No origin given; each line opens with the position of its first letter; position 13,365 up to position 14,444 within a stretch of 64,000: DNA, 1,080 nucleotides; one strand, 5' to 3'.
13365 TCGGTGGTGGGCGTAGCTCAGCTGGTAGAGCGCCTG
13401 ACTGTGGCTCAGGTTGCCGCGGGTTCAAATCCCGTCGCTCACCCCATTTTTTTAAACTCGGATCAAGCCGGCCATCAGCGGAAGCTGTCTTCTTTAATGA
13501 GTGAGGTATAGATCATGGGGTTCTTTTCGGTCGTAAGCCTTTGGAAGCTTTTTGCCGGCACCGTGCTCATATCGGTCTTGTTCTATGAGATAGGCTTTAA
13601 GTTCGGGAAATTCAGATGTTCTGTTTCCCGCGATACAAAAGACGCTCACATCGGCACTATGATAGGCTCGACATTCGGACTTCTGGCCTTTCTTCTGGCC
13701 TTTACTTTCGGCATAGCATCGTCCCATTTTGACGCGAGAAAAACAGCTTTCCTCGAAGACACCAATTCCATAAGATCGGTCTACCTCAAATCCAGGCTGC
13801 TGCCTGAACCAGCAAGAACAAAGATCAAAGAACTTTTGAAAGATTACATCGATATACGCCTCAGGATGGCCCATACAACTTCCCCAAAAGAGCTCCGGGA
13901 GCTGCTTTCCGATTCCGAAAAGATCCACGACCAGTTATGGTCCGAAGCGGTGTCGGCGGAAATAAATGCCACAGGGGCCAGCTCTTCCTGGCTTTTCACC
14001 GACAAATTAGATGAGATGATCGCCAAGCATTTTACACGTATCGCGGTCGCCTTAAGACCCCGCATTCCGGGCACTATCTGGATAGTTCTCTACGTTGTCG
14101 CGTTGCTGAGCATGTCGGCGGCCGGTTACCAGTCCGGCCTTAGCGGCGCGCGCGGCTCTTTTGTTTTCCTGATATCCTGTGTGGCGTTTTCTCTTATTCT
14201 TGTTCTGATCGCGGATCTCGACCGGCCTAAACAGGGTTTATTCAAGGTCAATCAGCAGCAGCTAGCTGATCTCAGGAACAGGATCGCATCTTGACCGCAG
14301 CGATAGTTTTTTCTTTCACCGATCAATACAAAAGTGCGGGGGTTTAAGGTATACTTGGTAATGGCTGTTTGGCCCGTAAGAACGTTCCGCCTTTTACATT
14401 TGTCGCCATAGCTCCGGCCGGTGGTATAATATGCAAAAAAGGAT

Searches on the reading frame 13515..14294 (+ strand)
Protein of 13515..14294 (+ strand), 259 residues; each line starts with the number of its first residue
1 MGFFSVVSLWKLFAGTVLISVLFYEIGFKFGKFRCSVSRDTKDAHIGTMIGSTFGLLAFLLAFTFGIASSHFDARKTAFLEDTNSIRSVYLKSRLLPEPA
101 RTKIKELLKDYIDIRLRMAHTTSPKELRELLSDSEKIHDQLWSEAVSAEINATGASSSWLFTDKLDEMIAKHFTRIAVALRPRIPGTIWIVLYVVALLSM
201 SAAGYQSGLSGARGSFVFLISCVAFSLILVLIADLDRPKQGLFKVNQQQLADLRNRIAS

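Call 88: search_protein_families(library=pfam, proteins=[window:13515-14294:+], max_evalue=0.00001)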
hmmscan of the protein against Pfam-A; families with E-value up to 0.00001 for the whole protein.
window:13515-14294:+ (259 aa): 1 family
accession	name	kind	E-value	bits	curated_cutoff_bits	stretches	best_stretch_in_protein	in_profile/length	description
PF14023.12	Bestrophin-like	-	1.6e-17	64.3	32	1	40-249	24-231/232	Bestrophin-like domain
